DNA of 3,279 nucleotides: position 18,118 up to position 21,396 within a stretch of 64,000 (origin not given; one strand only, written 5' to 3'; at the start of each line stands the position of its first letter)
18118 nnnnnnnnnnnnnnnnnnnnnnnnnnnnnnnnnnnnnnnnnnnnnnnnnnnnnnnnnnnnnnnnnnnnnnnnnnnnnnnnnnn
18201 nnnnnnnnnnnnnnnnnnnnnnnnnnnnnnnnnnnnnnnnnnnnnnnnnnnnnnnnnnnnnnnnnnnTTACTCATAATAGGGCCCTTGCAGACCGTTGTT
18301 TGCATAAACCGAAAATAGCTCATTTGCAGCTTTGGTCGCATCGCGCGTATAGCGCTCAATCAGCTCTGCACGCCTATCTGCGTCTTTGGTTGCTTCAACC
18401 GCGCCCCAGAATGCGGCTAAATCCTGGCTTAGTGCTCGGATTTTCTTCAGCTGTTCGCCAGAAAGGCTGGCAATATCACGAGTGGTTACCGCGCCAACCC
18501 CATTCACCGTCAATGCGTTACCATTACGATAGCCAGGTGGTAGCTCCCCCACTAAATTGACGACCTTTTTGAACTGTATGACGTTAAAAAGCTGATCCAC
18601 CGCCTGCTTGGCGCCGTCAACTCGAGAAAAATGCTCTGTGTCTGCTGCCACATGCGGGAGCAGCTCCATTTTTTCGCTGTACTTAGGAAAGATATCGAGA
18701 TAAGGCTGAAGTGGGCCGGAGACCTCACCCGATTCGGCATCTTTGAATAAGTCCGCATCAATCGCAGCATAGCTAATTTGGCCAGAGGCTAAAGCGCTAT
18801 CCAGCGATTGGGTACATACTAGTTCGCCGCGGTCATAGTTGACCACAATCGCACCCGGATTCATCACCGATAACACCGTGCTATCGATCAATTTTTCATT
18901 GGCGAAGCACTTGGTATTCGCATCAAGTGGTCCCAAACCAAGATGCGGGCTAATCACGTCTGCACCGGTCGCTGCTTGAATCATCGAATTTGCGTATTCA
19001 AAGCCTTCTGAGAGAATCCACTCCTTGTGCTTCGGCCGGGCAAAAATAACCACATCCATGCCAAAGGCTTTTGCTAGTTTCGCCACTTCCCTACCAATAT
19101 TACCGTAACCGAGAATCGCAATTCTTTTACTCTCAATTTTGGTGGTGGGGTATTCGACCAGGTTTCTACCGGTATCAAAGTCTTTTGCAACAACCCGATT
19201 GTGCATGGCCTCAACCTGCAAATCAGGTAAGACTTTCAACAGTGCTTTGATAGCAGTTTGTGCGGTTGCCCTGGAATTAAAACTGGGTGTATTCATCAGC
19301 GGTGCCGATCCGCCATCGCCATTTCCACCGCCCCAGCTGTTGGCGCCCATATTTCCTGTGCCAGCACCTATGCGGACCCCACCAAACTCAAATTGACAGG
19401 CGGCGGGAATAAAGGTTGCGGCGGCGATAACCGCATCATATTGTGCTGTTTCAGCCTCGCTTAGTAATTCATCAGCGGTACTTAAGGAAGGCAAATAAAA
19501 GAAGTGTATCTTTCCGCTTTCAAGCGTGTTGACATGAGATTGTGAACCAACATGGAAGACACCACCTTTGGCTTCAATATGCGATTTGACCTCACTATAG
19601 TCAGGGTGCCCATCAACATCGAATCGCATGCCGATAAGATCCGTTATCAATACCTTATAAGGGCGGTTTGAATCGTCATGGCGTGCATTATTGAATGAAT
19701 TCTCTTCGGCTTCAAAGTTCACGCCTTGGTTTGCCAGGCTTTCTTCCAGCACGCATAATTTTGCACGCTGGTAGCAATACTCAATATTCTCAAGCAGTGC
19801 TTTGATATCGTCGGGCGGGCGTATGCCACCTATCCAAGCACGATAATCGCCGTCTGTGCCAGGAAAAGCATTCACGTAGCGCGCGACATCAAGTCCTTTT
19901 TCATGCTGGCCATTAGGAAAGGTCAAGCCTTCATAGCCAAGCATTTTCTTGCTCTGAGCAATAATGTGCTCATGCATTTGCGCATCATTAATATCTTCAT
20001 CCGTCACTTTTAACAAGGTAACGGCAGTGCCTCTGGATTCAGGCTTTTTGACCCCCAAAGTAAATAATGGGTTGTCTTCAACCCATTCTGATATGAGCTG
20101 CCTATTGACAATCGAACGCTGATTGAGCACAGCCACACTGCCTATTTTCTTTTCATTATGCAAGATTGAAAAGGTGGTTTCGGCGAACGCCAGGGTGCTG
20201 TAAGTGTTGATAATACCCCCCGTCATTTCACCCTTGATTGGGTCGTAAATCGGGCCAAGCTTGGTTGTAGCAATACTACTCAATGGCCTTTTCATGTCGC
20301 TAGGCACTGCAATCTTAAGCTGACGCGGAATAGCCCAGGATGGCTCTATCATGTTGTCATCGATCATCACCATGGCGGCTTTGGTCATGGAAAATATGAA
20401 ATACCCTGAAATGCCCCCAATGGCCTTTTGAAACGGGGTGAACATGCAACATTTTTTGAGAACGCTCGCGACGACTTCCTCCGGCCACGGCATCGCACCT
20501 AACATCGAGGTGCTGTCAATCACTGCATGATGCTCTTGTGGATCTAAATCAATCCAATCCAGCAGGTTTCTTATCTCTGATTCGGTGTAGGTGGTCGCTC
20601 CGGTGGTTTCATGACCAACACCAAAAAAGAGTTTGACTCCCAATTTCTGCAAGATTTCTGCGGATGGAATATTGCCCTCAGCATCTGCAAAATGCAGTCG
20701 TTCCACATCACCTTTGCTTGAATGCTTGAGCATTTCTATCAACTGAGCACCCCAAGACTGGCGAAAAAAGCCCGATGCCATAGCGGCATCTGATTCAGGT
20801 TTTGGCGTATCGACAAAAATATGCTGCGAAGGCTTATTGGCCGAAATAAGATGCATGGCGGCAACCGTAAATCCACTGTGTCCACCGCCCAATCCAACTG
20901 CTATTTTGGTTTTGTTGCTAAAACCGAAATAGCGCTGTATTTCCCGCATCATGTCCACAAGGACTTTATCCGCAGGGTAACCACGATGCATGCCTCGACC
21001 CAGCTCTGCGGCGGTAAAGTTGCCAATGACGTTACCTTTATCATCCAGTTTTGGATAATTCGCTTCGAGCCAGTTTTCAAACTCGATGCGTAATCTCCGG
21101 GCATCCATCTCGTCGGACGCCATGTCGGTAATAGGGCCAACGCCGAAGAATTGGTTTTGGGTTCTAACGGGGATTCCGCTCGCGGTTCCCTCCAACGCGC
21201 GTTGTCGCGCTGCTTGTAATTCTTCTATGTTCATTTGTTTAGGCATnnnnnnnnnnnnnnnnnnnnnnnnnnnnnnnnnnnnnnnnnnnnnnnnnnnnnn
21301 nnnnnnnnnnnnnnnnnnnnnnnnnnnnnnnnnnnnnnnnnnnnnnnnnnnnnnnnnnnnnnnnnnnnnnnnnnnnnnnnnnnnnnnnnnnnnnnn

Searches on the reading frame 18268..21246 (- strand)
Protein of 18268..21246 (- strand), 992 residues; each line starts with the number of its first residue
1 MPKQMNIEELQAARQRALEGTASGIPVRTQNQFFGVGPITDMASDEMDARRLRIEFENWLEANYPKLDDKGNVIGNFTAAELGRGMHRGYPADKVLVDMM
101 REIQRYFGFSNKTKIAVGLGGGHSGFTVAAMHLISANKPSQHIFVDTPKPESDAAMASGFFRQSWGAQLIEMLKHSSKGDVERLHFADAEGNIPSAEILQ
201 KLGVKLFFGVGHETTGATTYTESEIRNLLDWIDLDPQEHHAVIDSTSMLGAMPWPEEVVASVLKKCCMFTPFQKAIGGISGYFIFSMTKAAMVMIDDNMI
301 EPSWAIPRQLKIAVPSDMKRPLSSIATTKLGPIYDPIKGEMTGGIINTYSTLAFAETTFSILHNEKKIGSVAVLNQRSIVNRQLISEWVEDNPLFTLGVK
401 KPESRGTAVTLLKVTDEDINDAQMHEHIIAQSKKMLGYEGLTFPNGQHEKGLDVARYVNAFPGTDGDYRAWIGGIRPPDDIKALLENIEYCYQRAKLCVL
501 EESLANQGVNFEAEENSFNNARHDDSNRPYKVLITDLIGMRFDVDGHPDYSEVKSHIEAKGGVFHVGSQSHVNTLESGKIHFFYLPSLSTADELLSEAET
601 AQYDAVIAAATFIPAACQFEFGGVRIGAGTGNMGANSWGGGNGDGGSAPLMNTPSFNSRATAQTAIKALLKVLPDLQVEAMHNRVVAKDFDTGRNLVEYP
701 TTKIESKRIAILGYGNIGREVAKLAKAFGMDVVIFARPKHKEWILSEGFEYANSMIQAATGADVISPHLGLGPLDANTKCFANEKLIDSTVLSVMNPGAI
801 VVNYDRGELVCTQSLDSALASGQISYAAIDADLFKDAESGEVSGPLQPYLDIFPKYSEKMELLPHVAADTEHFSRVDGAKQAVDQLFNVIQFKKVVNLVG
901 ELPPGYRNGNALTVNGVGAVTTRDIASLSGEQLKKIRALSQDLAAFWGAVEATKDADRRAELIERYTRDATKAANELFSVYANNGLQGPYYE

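Call 7: search_protein_families(library=ncbifam, proteins=[window:18268-21246:-])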
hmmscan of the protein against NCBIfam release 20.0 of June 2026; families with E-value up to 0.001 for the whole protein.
window:18268-21246:- (992 aa): 23 families
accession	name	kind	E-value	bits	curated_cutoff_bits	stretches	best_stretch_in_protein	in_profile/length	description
TIGR01327.1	PGDH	equivalog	4.2e-18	65.4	454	1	651-891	89-302/525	phosphoglycerate dehydrogenase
NF005069.0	PRK06487.1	equivalog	5e-18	65.2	448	1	681-831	124-262/320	2-hydroxyacid dehydrogenase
NF009714.1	PRK13243.1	equivalog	1.3e-17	64.2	455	1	651-910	94-325/332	glyoxylate reductase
NF005387.0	PRK06932.1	equivalog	2.1e-17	63.1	492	1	696-831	137-259/314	2-hydroxyacid dehydrogenase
NF006374.0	PRK08605.1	subfamily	7.4e-17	61.4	356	1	651-835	96-266/332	D-lactate dehydrogenase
NF008759.0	PRK11790.1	equivalog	3e-16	59.1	404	1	649-831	101-266/410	phosphoglycerate dehydrogenase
NF006263.0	PRK08410.1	equivalog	4e-16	59.3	389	1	698-868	137-286/311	D-2-hydroxyacid dehydrogenase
NF005027.0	PRK06436.1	equivalog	3.2e-13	49.5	261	1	695-817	111-221/303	2-hydroxyacid dehydrogenase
NF002841.0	PRK03080.1-2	equivalog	7.4e-13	48.2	477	1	230-496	157-384/389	phosphoserine transaminase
NF009127.0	PRK12480.1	equivalog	7.9e-13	48.1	579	1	651-831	96-260/330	D-lactate dehydrogenase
NF001309.0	PRK00257.1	equivalog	4e-12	45.8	434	1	700-830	110-232/379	4-phosphoerythronate dehydrogenase PdxB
NF011938.0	PRK15409.1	equivalog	5.8e-12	45.3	492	1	650-893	92-312/324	glyoxylate/hydroxypyruvate reductase GhrB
NF041369.1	Dhydh_Halo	equivalog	8.4e-12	44.9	400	1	703-836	129-251/305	D-2-hydroxyacid dehydrogenase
NF005750.0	PRK07574.1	equivalog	5.9e-10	38.7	329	1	657-827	147-306/386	NAD-dependent formate dehydrogenase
TIGR01365.1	serC_2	equivalog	1.9e-09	37.1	448.2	1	230-493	148-372/374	phosphoserine transaminase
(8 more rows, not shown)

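Call 8: search_protein_families(library=pfam, proteins=[window:18268-21246:-])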
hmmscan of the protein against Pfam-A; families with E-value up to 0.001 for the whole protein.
window:18268-21246:- (992 aa): 2 families
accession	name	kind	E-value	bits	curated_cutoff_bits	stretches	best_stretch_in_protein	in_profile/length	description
PF02826.25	2-Hacid_dh_C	-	4.4e-24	85.3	25.1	1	678-831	11-153/178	D-isomer specific 2-hydroxyacid dehydrogenase, NAD binding domain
PF07991.19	KARI_N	-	3.9e-05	23.7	20.6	1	704-766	2-65/165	Acetohydroxy acid isomeroreductase, NADPH-binding domain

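Call 9: find_related_loci(query=window:18268-21246:-, collection=genome_contigs, flank=10000)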
Query window:18268-21246:- (992 aa) in genome_contigs; peptide patterns used: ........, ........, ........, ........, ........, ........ (x = any residue, [..] = any of these).
24 stretches matched a pattern, but none encodes a relative of the query by tblastn (E <= 1e-3).

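Call 14: find_encoding_contigs(protein=window:18268-21246:-, flank=8000, max_places=10)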
Protein window:18268-21246:- (992 aa): no gene with exactly this product is on record in the collection.

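Call 16: find_homologous_proteins(query=window:18268-21246:-, max_evalue=1e-20)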
Query window:18268-21246:- (992 aa): 695 proteins with E <= 1e-20 among 8000 candidates; the best 120 are listed.
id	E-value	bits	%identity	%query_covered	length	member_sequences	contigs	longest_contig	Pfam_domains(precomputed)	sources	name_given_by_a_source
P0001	0.0e+0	2269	100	100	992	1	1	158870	PF02826.26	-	-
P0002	0.0e+0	1769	76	100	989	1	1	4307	PF02826.26,PF07991.19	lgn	-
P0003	0.0e+0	1755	76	100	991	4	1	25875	PF02826.26,PF07991.19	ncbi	-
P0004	0.0e+0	1753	75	99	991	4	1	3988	PF02826.26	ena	-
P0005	0.0e+0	1706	75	100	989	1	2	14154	PF02826.26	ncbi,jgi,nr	ncbi:MAG: phosphoglycerate dehydrogenase [Rhodospirillales bacterium]|nr:phosphoglycerate dehydrogen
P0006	0.0e+0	1694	74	100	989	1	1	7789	PF02826.26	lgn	-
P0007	0.0e+0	1683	74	100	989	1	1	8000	PF03446.22,PF02826.26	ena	-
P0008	0.0e+0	1677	73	100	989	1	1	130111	PF02826.26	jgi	jgi:lactate dehydrogenase-like 2-hydroxyacid dehydrogenase/phosphoserine aminotransferase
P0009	0.0e+0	1675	73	99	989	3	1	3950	PF02826.26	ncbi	-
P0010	0.0e+0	1673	73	100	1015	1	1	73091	PF02826.26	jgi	jgi:lactate dehydrogenase-like 2-hydroxyacid dehydrogenase/phosphoserine aminotransferase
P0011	0.0e+0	1661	72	100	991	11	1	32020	PF02826.26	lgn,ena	-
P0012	0.0e+0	1647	73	100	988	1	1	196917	PF02826.26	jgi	jgi:lactate dehydrogenase-like 2-hydroxyacid dehydrogenase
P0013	0.0e+0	1637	71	99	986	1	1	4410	PF02826.26,PF07991.19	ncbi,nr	ncbi:MAG: phosphoglycerate dehydrogenase [Rhizobiales bacterium]|nr:phosphoglycerate dehydrogenase [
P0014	0.0e+0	1628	70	99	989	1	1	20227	PF02826.26,PF07991.19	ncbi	-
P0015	0.0e+0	1623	72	99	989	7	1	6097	PF02826.26,PF07991.19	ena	-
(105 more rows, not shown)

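Call 20: find_encoding_contigs(protein=P0003, flank=10000, max_places=3)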
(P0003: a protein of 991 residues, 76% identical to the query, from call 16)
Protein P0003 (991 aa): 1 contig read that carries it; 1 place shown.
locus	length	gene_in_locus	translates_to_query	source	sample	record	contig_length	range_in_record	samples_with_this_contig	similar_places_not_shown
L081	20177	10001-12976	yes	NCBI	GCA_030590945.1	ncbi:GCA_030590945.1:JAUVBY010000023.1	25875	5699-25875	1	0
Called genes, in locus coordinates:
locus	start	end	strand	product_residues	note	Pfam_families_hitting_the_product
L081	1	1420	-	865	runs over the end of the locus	PF03710:GlnE (faint), PF08335:GlnD_UR_UTase, PF27444:GlnD_3rd, PF01966:HD, PF27446:GlnD_5th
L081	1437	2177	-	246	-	PF00557:Peptidase_M24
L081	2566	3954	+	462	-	PF00270:DEAD, PF04851:ResIII, PF00271:Helicase_C, PF22590:Cas3-like_C_2 (weak), PF03880:DbpA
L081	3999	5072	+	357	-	PF01266:DAO (faint), PF03486:HI0933_like (faint), PF13450:NAD_binding_8, PF01593:Amino_oxidase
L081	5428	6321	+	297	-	PF05402:PqqD (weak)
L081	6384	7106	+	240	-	-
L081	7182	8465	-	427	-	-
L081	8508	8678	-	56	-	-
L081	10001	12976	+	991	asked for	PF02826:2-Hacid_dh_C, PF07991:KARI_N (weak)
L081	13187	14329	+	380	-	PF00318:Ribosomal_S2, PF14520:HHH_5 (faint)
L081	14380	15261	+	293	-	PF00889:EF_TS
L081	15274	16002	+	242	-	PF00696:AA_kinase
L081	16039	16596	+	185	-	PF01765:RRF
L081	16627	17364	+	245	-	PF01255:Prenyltransf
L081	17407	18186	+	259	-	PF01148:CTP_transf_1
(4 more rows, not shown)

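Call 21: find_encoding_contigs(protein=P0008, flank=10000, max_places=3)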
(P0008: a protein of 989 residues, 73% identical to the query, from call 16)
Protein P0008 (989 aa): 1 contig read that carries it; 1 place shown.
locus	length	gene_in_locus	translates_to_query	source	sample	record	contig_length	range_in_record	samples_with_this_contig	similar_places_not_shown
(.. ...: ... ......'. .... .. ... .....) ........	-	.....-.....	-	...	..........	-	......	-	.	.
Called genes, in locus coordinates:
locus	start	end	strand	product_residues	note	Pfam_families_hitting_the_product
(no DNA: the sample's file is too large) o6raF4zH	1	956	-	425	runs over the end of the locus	PF02985:HEAT (faint), PF10098:DUF2336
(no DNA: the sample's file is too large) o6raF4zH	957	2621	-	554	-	PF08448:PAS_4 (faint), PF00990:GGDEF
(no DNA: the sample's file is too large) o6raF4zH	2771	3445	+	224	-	PF00702:Hydrolase, PF13419:HAD_2, PF13242:Hydrolase_like (weak)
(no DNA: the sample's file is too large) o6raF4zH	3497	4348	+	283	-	PF14805:THDPS_N_2, PF00132:Hexapep, PF14602:Hexapep_2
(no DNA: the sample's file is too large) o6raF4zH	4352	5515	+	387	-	PF01546:Peptidase_M20, PF07687:M20_dimer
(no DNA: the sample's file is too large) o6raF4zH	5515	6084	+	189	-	-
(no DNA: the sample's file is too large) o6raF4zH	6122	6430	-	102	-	-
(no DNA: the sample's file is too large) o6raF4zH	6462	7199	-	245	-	PF01416:PseudoU_synth_1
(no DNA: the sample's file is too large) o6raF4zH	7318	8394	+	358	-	-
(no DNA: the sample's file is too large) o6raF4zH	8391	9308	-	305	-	PF00551:Formyl_trans_N, PF02911:Formyl_trans_C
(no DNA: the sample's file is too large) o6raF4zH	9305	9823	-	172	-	PF01327:Pep_deformylase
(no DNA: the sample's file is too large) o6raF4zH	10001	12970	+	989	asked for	PF02826:2-Hacid_dh_C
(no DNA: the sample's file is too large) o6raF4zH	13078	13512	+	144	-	PF00583:Acetyltransf_1, PF13508:Acetyltransf_7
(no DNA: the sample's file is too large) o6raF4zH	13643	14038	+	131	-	-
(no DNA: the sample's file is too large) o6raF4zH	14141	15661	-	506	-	PF20970:MASE10, PF01966:HD, PF13487:HD_5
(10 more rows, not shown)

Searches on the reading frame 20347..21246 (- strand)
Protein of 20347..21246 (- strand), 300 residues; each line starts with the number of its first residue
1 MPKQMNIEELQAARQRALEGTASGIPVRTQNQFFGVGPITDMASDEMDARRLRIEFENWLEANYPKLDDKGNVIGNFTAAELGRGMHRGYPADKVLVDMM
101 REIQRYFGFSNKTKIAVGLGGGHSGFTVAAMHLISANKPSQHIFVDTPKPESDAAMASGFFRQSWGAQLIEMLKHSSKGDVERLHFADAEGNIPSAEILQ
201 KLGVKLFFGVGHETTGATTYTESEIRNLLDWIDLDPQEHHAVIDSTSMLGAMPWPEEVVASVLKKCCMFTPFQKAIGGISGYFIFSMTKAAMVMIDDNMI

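Call 41: find_homologous_proteins(query=window:20347-21246:-, max_evalue=1e-30)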
Query window:20347-21246:- (300 aa): 109 proteins with E <= 1e-30 among 1852 candidates.
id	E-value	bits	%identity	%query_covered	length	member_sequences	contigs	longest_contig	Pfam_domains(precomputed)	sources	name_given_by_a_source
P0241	9.6e-139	480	69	98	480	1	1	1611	-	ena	-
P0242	4.5e-136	471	68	97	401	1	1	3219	-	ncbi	ncbi:MAG: phosphoglycerate dehydrogenase, partial [Pseudomonadota bacterium]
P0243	3.5e-134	465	69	94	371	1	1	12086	-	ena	-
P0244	6.3e-134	464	66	98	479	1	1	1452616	-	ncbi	-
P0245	1.5e-133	463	67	96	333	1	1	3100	-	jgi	jgi:hypothetical protein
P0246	1.5e-133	463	67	97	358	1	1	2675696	-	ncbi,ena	-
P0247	1.9e-133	462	68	98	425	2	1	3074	-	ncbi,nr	ncbi:MAG: phosphoglycerate dehydrogenase, partial [Aestuariibacter sp.]|nr:phosphoglycerate dehydrog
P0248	9.6e-131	453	65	97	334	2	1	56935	-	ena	-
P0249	3.4e-130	452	67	98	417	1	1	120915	-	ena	-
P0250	9.0e-129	447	64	98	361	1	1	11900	-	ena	-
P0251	9.8e-129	447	62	96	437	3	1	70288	-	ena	-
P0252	2.1e-128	446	65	98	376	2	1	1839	-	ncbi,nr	ncbi:MAG: hypothetical protein OEX14_10840, partial [Paracoccaceae bacterium]|nr:hypothetical protei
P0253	2.1e-127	443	64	97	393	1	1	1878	-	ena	-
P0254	4.1e-127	442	65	97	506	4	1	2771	-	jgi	-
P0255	1.4e-126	440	64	97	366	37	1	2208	-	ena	-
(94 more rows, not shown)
